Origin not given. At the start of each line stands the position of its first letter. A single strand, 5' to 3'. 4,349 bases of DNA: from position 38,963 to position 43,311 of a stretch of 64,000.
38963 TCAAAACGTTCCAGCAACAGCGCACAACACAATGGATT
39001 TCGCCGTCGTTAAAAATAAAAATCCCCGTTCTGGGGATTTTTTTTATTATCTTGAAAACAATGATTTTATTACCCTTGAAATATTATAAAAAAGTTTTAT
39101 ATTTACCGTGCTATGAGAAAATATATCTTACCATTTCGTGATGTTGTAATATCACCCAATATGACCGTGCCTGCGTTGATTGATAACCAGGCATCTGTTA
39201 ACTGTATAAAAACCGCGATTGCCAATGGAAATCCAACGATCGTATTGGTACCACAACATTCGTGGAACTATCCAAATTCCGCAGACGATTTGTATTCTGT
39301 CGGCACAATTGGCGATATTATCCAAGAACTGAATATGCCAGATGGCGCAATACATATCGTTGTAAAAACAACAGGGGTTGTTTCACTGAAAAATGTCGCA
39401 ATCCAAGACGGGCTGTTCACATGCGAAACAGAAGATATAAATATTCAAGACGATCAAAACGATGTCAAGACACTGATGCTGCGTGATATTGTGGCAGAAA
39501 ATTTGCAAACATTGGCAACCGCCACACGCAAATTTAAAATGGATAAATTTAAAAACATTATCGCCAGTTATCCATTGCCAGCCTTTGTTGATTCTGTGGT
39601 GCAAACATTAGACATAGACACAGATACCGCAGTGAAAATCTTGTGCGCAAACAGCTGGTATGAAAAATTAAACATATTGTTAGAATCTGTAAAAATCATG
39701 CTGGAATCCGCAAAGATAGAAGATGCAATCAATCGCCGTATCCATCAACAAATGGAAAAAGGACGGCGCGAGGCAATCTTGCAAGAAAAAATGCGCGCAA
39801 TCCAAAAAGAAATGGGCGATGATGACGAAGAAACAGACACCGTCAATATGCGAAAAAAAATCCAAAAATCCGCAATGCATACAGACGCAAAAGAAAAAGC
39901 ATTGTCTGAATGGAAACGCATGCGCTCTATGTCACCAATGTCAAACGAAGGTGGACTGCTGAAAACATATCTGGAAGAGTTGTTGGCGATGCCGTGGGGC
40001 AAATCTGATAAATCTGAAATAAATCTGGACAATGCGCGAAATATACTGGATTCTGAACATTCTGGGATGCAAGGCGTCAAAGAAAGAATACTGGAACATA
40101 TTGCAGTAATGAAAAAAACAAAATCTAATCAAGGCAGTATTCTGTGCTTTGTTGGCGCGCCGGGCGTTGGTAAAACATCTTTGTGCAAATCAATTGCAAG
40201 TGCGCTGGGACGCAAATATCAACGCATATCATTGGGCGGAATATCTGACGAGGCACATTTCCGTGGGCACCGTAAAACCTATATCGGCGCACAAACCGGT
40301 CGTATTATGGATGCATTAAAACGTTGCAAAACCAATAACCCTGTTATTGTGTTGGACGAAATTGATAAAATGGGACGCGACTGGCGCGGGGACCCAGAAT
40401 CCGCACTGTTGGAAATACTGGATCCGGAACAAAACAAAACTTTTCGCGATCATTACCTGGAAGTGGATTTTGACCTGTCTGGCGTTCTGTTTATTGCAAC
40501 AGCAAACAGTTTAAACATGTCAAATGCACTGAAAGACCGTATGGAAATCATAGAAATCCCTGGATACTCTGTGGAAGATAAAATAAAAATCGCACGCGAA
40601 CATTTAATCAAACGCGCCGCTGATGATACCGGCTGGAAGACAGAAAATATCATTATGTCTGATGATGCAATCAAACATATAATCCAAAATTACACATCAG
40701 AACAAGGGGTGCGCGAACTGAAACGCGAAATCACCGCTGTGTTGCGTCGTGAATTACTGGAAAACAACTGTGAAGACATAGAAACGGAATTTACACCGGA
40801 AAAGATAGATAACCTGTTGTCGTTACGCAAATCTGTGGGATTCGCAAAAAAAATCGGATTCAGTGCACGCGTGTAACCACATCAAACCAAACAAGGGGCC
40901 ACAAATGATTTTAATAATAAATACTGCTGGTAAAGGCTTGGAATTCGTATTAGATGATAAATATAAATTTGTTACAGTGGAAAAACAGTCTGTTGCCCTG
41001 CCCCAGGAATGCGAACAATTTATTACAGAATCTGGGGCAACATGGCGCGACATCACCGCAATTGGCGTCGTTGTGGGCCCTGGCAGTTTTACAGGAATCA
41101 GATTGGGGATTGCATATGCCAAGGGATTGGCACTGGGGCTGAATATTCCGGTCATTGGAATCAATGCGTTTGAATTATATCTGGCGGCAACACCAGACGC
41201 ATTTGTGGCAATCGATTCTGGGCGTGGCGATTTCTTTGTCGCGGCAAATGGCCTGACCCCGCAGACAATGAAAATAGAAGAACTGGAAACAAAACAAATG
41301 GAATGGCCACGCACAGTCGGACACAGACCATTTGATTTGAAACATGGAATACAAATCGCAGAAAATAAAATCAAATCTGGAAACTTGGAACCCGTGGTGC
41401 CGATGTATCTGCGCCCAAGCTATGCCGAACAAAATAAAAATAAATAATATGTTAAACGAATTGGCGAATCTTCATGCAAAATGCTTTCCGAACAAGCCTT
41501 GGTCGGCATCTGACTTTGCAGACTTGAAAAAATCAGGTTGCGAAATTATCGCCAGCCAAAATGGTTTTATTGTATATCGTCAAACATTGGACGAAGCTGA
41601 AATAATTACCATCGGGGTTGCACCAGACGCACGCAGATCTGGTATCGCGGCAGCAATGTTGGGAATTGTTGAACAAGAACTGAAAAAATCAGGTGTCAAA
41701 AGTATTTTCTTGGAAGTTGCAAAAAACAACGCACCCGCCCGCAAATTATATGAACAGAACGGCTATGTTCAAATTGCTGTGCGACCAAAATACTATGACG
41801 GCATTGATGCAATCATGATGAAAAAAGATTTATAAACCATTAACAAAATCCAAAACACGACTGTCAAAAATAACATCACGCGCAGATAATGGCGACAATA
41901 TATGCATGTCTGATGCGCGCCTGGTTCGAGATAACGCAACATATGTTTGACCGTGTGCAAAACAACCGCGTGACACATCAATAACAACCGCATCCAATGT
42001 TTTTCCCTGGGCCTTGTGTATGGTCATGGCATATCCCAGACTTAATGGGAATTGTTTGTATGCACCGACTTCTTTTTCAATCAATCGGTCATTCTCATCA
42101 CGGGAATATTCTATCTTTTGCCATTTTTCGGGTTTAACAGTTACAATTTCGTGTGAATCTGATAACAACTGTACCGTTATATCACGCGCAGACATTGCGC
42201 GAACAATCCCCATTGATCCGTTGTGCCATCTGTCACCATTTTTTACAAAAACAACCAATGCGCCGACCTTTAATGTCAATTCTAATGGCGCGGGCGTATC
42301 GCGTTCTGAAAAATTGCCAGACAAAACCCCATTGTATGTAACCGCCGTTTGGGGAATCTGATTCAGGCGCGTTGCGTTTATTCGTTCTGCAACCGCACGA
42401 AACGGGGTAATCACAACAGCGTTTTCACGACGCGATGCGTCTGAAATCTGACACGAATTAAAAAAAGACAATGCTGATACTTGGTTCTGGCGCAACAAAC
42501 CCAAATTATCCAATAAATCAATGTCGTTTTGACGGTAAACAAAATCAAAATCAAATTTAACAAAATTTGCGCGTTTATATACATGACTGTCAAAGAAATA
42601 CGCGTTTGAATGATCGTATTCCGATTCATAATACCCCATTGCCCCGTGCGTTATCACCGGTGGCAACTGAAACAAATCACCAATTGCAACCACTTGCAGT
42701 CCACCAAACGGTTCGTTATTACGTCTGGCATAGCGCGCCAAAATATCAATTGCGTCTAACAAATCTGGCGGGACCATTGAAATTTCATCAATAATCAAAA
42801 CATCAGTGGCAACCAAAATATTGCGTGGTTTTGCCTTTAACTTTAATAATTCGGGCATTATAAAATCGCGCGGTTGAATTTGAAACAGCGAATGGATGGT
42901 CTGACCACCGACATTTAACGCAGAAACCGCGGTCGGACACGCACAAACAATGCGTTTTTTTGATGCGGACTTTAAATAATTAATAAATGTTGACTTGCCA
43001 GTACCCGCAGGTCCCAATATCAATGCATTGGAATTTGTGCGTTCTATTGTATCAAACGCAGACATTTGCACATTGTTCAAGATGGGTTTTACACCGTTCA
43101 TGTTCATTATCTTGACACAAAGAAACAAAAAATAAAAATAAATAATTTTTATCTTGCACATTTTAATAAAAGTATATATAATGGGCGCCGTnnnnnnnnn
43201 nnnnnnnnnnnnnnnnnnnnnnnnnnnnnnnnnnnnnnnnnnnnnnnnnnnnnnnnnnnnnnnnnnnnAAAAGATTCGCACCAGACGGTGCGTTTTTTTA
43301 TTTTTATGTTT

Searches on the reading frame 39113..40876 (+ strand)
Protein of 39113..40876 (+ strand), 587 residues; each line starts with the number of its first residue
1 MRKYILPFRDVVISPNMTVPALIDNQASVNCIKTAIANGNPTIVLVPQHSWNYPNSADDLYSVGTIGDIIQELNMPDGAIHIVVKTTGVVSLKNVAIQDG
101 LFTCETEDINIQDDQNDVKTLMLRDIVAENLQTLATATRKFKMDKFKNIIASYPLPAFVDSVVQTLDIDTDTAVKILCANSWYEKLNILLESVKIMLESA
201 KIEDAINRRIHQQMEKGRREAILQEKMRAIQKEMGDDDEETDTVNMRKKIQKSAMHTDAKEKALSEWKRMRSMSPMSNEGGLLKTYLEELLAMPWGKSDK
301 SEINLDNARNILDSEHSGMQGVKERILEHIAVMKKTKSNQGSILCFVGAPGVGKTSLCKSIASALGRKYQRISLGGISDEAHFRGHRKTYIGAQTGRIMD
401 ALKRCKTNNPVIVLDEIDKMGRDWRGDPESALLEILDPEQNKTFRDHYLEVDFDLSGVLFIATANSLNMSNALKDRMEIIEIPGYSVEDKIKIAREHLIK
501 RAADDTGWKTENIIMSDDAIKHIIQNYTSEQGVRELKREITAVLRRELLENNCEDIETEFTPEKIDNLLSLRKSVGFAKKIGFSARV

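Call 99: search_protein_families(library=pfam, proteins=[window:39113-40876:+], max_evalue=0.00001)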
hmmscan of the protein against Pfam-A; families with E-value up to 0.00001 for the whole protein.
window:39113-40876:+ (587 aa): 5 families
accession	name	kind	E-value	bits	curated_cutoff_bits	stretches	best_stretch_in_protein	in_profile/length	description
PF02190.22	LON_substr_bdg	-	1.3e-22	81.1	28.7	1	5-193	4-198/200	ATP-dependent protease La (LON) substrate-binding domain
PF00004.35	AAA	-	5.5e-22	79.1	21.2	1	344-480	1-126/131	ATPase family associated with various cellular activities (AAA)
PF22667.2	Lon_lid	-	3.6e-13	49.4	27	1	506-546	3-43/57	Lon protease AAA+ ATPase lid domain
PF07728.20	AAA_5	-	2.9e-11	44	22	1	344-477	2-139/139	AAA domain (dynein-related subfamily)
PF13401.12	AAA_22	-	2.5e-06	28.3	27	0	340-428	4-97/130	AAA domain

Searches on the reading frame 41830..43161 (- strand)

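Call 99: search_protein_families(library=pfam, proteins=[window:41830-43161:-], max_evalue=0.00001)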
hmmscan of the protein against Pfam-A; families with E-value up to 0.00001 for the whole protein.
window:41830-43161:- (443 aa): 6 families
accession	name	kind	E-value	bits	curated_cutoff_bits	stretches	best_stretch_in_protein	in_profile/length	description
PF05970.20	PIF1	-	1.4e-22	80.8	25.9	1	28-174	2-160/223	PIF1-like helicase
PF13245.12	AAA_19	-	4.5e-12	46.7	25.1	1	41-169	9-132/134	AAA domain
PF13604.12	AAA_30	-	2.5e-11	44.1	27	1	28-175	2-137/191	AAA domain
PF02689.20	Herpes_Helicase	-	3.2e-07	29.2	27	0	365-427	719-783/808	Helicase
PF01443.25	Viral_helicase1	-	6.5e-06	26.6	21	0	358-415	161-222/228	Viral superfamily 1 RNA helicase core domain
PF13538.12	UvrD_C_2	-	8e-06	26.1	27.4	0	376-415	2-47/52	UvrD-like helicase C-terminal domain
